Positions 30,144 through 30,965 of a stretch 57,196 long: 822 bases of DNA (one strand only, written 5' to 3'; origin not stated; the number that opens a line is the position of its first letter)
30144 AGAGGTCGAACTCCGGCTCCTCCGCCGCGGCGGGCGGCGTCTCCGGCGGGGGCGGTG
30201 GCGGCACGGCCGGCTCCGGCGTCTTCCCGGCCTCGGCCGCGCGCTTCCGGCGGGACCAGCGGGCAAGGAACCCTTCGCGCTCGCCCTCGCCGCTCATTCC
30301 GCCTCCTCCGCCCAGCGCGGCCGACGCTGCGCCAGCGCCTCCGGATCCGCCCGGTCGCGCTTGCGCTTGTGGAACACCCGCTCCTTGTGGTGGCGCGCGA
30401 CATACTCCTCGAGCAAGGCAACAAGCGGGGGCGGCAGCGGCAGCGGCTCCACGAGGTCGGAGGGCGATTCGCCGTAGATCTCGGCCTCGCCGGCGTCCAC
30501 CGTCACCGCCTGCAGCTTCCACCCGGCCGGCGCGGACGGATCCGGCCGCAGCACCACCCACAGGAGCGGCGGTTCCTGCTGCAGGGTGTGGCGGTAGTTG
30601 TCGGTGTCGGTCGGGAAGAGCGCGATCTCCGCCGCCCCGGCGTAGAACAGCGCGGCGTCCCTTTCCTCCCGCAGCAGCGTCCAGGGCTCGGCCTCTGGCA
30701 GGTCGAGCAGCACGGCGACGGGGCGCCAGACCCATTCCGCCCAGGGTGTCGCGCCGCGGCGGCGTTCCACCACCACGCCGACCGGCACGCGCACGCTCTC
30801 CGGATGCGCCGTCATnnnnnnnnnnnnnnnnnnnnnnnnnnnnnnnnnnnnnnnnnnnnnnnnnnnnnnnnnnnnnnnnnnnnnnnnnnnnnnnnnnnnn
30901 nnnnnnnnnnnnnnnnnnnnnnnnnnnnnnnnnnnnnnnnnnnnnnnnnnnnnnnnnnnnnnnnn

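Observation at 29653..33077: Five translationally coupled genes of unknown function head the periplasmic formate dehydrogenase operon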

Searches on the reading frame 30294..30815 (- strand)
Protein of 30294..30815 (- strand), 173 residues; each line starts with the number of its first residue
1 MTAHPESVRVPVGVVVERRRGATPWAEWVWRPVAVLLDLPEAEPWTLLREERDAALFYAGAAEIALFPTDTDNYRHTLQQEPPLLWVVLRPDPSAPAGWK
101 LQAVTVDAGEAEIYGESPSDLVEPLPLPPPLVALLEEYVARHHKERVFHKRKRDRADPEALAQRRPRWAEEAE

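Call 5: search_protein_families(library=pfam, proteins=[window:30294-30815:-], max_evalue=0.01)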
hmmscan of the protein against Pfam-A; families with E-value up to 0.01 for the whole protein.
window:30294-30815:- (173 aa): 1 family
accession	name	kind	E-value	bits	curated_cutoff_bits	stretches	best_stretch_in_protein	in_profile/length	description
PF11749.13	DUF3305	-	3.3e-36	125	25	1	11-152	1-140/140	Protein of unknown function (DUF3305)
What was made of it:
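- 30294..30815 (-): Gene 4: DUF3305 protein, 173 aa, beta-rich core with a basic C-terminal tail. PF11749 E 3e-36 (call 5).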

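Call 6: search_protein_families(library=ncbifam, proteins=[window:30294-30815:-], max_evalue=0.01)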
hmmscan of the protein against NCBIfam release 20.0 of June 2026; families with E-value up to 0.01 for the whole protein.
window:30294-30815:- (173 aa): 1 family
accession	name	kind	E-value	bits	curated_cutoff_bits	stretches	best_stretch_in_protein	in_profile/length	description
NF011058.0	PRK14489.1-3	exception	1.4e-26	92.9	820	1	5-162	214-371/382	molybdenum cofactor guanylyltransferase MobA, DUF3305 domain-containing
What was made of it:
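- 30294..30815 (-): It aligns to positions 214-371 of NCBIfam NF011058, 'MobA, DUF3305 domain-containing' (call 6).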

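Call 13: search_solved_structures(query=window:30294-30815:-, max_evalue=1)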
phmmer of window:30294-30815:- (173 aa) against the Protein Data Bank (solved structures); distinct sequences matched with E-value up to 1: 2.
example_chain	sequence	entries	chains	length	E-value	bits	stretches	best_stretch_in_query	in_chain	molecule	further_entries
9uas_F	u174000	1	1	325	0.28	14.1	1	22-67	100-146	PsaF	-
9vfj_F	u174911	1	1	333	0.29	14.1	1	22-67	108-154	Photosystem I reaction center subunit III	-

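Call 37: find_homologous_proteins(query=window:30294-30815:-, max_evalue=0.00001)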
Query window:30294-30815:- (173 aa): 2307 proteins with E <= 0.00001 among 3101 candidates; the best 120 are listed.
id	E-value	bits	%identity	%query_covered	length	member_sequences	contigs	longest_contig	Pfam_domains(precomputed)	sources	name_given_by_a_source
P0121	1.6e-96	339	88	100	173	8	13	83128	PF11749.14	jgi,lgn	jgi:hypothetical protein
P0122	7.9e-87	308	81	99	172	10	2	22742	PF11749.14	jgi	jgi:hypothetical protein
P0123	1.1e-84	301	76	99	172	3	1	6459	PF11749.14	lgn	-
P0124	5.8e-80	285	76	100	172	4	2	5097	PF11749.14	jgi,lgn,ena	jgi:hypothetical protein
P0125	1.1e-79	284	74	100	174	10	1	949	PF11749.14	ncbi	-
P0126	1.1e-75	271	73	93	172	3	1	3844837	PF11749.14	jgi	jgi:hypothetical protein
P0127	2.2e-61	225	66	83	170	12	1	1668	PF11749.14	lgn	-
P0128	8.4e-61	223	64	83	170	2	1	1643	PF11749.14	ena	-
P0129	1.9e-60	222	64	84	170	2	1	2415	PF11749.14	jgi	jgi:hypothetical protein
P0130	2.3e-60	221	61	97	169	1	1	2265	PF11749.14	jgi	jgi:hypothetical protein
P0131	6.5e-60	220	63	92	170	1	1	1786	PF11749.14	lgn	-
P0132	6.9e-60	220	64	87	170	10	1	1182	PF11749.14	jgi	jgi:hypothetical protein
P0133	7.3e-60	220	64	92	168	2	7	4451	PF11749.14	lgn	-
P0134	2.2e-59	218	65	92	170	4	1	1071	PF11749.14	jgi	jgi:hypothetical protein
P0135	3.0e-59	218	65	92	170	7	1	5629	PF11749.14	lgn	-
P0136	3.1e-59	218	65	92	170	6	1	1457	PF11749.14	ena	-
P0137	3.9e-59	217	64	92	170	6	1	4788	PF11749.14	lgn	-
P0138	4.0e-59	217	64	87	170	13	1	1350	PF11749.14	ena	-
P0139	5.8e-59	217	65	82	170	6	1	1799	PF11749.14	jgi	jgi:hypothetical protein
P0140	7.9e-59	216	63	92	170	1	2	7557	PF11749.14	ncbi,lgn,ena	-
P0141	1.0e-58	216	62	94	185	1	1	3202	PF11749.14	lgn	-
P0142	1.1e-58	216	63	83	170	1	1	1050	PF11749.14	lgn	-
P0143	1.6e-58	215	63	92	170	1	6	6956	PF11749.14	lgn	-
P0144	1.9e-58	215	64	92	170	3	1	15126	PF11749.14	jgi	-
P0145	2.2e-58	215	62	93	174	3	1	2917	PF11749.14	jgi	jgi:Protein of unknown function (DUF3305)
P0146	2.3e-58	215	65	83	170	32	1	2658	PF11749.14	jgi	jgi:hypothetical protein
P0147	2.4e-58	215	64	96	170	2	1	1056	PF11749.14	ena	-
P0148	4.0e-58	214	60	98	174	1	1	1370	PF11749.14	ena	-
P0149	4.3e-58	214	63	92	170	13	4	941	PF11749.14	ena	-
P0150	5.1e-58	214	62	92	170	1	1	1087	PF11749.14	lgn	-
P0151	5.2e-58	214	63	92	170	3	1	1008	PF11749.14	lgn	-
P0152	5.4e-58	214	63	92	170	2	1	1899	PF11749.14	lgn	-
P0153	6.9e-58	213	65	92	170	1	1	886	PF11749.14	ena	-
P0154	8.3e-58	213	62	92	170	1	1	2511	PF11749.14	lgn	-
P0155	8.6e-58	213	62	97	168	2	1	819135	PF11749.14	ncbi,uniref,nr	ncbi:DUF3305 domain-containing protein [Falsiroseomonas bella]|uniref:DUF3305 domain-containing prot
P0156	1.0e-57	213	63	92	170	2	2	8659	PF11749.14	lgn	-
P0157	1.1e-57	213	62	98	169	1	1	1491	PF11749.14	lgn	-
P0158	1.4e-57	212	59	98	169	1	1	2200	PF11749.14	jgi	jgi:Protein of unknown function (DUF3305)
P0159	1.7e-57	212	63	92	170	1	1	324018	PF11749.14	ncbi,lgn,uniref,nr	ncbi:DUF3305 domain-containing protein [Roseomonas eburnea]|uniref:DUF3305 domain-containing protein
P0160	2.1e-57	212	63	96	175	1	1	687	PF11749.14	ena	-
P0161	2.4e-57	212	61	92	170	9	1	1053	PF11749.14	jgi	-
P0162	3.2e-57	211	63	92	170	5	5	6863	PF11749.14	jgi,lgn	jgi:hypothetical protein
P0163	3.4e-57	211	60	97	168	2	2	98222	PF11749.14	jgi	jgi:hypothetical protein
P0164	3.5e-57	211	61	91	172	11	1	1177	PF11749.14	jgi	jgi:hypothetical protein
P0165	3.9e-57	211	63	92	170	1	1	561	PF11749.14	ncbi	-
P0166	4.6e-57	211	61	92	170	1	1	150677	PF11749.14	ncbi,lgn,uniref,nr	ncbi:DUF3305 domain-containing protein [Neoroseomonas soli]|uniref:DUF3305 domain-containing protein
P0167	5.2e-57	211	65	95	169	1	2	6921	PF11749.14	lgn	-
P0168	6.2e-57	210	64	91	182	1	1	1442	PF11749.14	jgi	jgi:hypothetical protein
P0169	6.6e-57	210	62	95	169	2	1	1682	PF11749.14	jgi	jgi:Protein of unknown function (DUF3305)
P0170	7.2e-57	210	65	96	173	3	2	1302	PF11749.14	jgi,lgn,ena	-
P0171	8.6e-57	210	62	83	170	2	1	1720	PF11749.14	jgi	jgi:hypothetical protein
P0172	1.1e-56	209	63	94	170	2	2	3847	PF11749.14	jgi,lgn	jgi:hypothetical protein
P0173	1.2e-56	209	61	94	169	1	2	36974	PF11749.14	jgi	jgi:hypothetical protein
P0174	1.2e-56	209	61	98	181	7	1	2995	PF11749.14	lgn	-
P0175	1.6e-56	209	61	92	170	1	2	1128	PF11749.14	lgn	-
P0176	2.0e-56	209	61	92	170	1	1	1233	PF11749.14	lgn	-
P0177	2.3e-56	208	60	97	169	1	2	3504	PF11749.14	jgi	jgi:hypothetical protein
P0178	2.4e-56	208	60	92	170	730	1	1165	PF11749.14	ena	-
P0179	3.0e-56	208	63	82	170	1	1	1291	PF11749.14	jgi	jgi:hypothetical protein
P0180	3.2e-56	208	61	94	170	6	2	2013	PF11749.14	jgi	jgi:hypothetical protein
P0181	3.6e-56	208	60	94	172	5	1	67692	PF11749.14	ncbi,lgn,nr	ncbi:MAG: DUF3305 domain-containing protein [Acetobacteraceae bacterium]|nr:DUF3305 domain-containin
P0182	3.8e-56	208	63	94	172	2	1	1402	PF11749.14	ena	-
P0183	3.9e-56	208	60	92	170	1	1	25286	PF11749.14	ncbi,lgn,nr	ncbi:MAG: DUF3305 domain-containing protein [Roseomonas sp.]|nr:DUF3305 domain-containing protein [R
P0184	4.3e-56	208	60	92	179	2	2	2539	PF11749.14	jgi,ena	jgi:hypothetical protein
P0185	5.1e-56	207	61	94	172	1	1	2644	PF11749.14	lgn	-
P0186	5.6e-56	207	58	95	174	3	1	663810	PF11749.14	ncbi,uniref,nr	ncbi:DUF3305 domain-containing protein [Falsiroseomonas tokyonensis]|uniref:DUF3305 domain-containin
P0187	6.6e-56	207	65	90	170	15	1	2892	PF11749.14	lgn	-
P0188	9.5e-56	206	63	96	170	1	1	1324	PF11749.14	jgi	jgi:Protein of unknown function (DUF3305)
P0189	1.1e-55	206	60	96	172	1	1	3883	PF11749.14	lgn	-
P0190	1.1e-55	206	60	92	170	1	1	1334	PF11749.14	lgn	-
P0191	1.1e-55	206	60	96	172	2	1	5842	PF11749.14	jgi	-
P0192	1.3e-55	206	59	92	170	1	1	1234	PF11749.14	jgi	-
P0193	1.4e-55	206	60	94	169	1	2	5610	PF11749.14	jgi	jgi:hypothetical protein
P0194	1.8e-55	205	62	91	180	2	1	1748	PF11749.14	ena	-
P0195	2.0e-55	205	58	94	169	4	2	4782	PF11749.14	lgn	-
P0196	2.1e-55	205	60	91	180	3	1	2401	PF11749.14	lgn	-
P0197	2.2e-55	205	58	94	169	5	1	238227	PF11749.14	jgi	jgi:hypothetical protein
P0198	2.2e-55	205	63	91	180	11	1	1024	PF11749.14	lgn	-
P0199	2.4e-55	205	61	92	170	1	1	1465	PF11749.14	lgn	-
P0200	2.6e-55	205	61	92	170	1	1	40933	PF11749.14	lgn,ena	-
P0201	2.6e-55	205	62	92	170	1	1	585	PF11749.14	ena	-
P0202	2.7e-55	205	60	94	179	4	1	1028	PF11749.14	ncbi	-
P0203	2.7e-55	205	61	94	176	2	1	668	PF11749.14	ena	-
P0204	2.8e-55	205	60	92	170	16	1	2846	PF11749.14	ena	-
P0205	2.9e-55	205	61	97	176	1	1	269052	PF11749.14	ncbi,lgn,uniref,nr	ncbi:DUF3305 domain-containing protein [Paracraurococcus lichenis]|uniref:DUF3305 domain-containing 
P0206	2.9e-55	205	60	92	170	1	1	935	PF11749.14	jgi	-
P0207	3.1e-55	205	61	94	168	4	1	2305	PF11749.14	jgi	jgi:hypothetical protein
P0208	3.7e-55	204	61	92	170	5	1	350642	PF11749.14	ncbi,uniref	ncbi:DUF3305 domain-containing protein [Roseomonas sp. CAU 1739]|uniref:DUF3305 domain-containing pr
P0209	3.8e-55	204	59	92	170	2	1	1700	PF11749.14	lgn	-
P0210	3.9e-55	204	63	92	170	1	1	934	PF11749.14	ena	-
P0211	4.2e-55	204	60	94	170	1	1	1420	PF11749.14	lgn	-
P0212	4.7e-55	204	61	91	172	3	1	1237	PF11749.14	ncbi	-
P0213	4.9e-55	204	58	94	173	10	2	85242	PF11749.14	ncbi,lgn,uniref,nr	ncbi:DUF3305 domain-containing protein [Falsiroseomonas sp.]|uniref:DUF3305 domain-containing protei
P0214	5.3e-55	204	61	92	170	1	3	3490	PF11749.14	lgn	-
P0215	5.8e-55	204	61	93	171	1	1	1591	PF11749.14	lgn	-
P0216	5.8e-55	204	60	94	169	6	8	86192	PF11749.14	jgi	jgi:hypothetical protein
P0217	7.0e-55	204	59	96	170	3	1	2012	PF11749.14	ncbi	-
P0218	7.4e-55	203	59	97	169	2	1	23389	PF11749.14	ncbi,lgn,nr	ncbi:MAG TPA: DUF3305 domain-containing protein [Falsiroseomonas sp.]|nr:DUF3305 domain-containing p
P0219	7.8e-55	203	57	97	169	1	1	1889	PF11749.14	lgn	-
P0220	8.8e-55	203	59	96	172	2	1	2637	PF11749.14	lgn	-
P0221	1.0e-54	203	62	91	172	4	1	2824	PF11749.14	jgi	jgi:hypothetical protein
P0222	1.0e-54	203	60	91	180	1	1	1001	PF11749.14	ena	-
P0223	1.2e-54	203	58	92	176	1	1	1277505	PF11749.14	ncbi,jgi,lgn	jgi:hypothetical protein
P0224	1.3e-54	203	65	93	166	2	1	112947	PF11749.14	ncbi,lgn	-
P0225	1.4e-54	203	60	92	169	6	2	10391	PF11749.14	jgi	jgi:hypothetical protein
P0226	1.5e-54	203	60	92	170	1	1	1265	PF11749.14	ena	-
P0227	1.7e-54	202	55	97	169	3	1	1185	PF11749.14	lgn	-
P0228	1.7e-54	202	63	85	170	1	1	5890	PF11749.14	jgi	jgi:hypothetical protein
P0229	1.8e-54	202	59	96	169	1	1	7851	PF11749.14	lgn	-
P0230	2.6e-54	202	58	98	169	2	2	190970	PF11749.14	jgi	-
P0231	2.7e-54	202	57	94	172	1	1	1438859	PF11749.14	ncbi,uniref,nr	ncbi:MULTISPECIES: DUF3305 domain-containing protein [Roseomonadaceae]|uniref:DUF3305 domain-contain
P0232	3.1e-54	201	61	92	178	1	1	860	PF11749.14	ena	-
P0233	3.2e-54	201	59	94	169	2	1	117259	PF11749.14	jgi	jgi:hypothetical protein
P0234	3.5e-54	201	61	91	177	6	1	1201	PF11749.14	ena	-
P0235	3.8e-54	201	57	94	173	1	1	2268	PF11749.14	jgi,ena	jgi:hypothetical protein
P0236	3.9e-54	201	60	94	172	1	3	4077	PF11749.14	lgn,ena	-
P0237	4.2e-54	201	55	99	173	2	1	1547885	PF11749.14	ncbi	ncbi:DUF3305 domain-containing protein [Roseomonas sp. F4]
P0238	6.3e-54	200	59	97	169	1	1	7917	PF11749.14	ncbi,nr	ncbi:MAG TPA: DUF3305 domain-containing protein [Acetobacteraceae bacterium]|nr:DUF3305 domain-conta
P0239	6.9e-54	200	59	92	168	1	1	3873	PF11749.14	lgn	-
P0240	9.4e-54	200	59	98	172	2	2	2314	PF11749.14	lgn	-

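Call 56: predict_structure(alignment_id=A2)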
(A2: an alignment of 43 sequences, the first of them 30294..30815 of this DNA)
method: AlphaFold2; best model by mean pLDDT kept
length: 173 residues; sequences in the alignment: 43
mean_pLDDT: 88.3   pTM: 0.77
mean pLDDT of the five models: 88.3, 87.8, 87.5, 87.1, 86.9
residues with pLDDT >= 90: 124; 70-90: 19; 50-70: 26; < 50: 4
segments of 3 or more residues with pLDDT < 50: 171-173
pLDDT, mean of each block of 10 residues (from residue 1): 82 97 88 98 96 96 93 94 98 93 97 94 98 97 74 61 58 45
secondary structure, 60 per line:
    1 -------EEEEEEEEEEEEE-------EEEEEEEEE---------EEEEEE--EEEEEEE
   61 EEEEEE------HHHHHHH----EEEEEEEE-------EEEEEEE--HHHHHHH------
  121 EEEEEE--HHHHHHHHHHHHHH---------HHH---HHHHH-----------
elements in order: E8-20 E28-36 E46-51 E54-66 H73-79 E84-91 E99-105 H108-114 E121-126 H129-142 H158-162
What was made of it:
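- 30294..30815 (-): AF2 model pLDDT 88 (call 56).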

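Call 59: fold_search(model_id=the predicted structure, library=pdb)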
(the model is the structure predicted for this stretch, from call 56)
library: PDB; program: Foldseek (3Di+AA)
matches with E <= 10: 320; with E <= 0.001: 0
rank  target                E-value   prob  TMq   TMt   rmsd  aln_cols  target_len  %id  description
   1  4mnh_D                4.6e-01  0.04  0.12  0.11  15.1       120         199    8  Structure of the DP10.7 TCR (released 2013-12-18)
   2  8fkq_LC               8.3e-01  0.06  0.22  0.22  15.0       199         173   12  Human nucleolar pre-60S ribosomal subunit (State A2) (released 2023-07-12)
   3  8fkp_LC               8.8e-01  0.06  0.21  0.21  14.1       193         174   11  Human nucleolar pre-60S ribosomal subunit (State A1) (released 2023-07-12)
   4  7u6y_B                9.3e-01  0.01  0.12  0.08  18.6       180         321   13  Cryo-EM structure of the pancreatic ATP-sensitive potassium channel in the presence of glibenclamide and ATP with Kir6 (released 2022-08-31)
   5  4mnh_B                9.9e-01  0.03  0.11  0.11  14.8       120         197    8  Structure of the DP10.7 TCR (released 2013-12-18)
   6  7tyt_A                1.1e+00  0.02  0.12  0.08  19.7       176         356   11  Cryo-EM structure of the pancreatic ATP-sensitive potassium channel bound to ATP and repaglinide with Kir6.2-CTD in th (released 2022-08-31)
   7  4uje_CS               1.1e+00  0.03  0.18  0.18  15.0       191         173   12  Regulation of the mammalian elongation cycle by 40S subunit rolling: a eukaryotic-specific ribosome rearrangement (released 2014-07-16)
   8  7u6y_A                1.1e+00  0.01  0.12  0.08  19.5       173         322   11  Cryo-EM structure of the pancreatic ATP-sensitive potassium channel in the presence of glibenclamide and ATP with Kir6 (released 2022-08-31)
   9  8azw_I                1.2e+00  0.05  0.21  0.21  13.6       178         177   11  Cryo-EM structure of the plant 60S subunit (released 2023-06-07)
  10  5d2l_P                1.2e+00  0.04  0.13  0.10  14.5       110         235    8  Crystal structure of TCR C7 in complex with HCMV NLV epitope presented by HLA-A2 (released 2015-10-07)
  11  7tyt_B                1.2e+00  0.01  0.12  0.08  18.6       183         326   12  Cryo-EM structure of the pancreatic ATP-sensitive potassium channel bound to ATP and repaglinide with Kir6.2-CTD in th (released 2022-08-31)
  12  8q95_C                1.3e+00  0.04  0.10  0.14  13.5        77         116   18  Crystal structure of the SARS-CoV-2 BA.1 RBD with neutralizing-VHHs Ma16B06 and Ma3F05 (released 2023-12-20)
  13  7oyc_S1               1.3e+00  0.04  0.20  0.20  14.6       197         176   13  Cryo-EM structure of the Xenopus egg 80S ribosome (released 2022-07-20)
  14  8e5t_S                1.4e+00  0.05  0.23  0.24  13.4       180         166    8  Yeast co-transcriptional Noc1-Noc2 RNP assembly checkpoint intermediate (released 2023-04-12)
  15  2jjt_B                1.4e+00  0.02  0.10  0.15  14.6       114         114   14  Structure of human CD47 in complex with human signal regulatory protein (SIRP) alpha (released 2008-08-05)
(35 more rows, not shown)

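Call 74: search_solved_structures(query=A2, max_evalue=10)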
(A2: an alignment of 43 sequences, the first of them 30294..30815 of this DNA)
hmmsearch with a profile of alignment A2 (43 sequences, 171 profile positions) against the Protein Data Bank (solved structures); distinct sequences matched with E-value up to 10: 2.
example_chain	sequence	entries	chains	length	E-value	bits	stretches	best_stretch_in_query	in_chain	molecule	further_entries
3v1v_A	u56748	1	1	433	0.16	14.8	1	49-139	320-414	2-methylisoborneol synthase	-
3v1x_A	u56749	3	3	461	0.18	14.6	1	49-139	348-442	2-methylisoborneol synthase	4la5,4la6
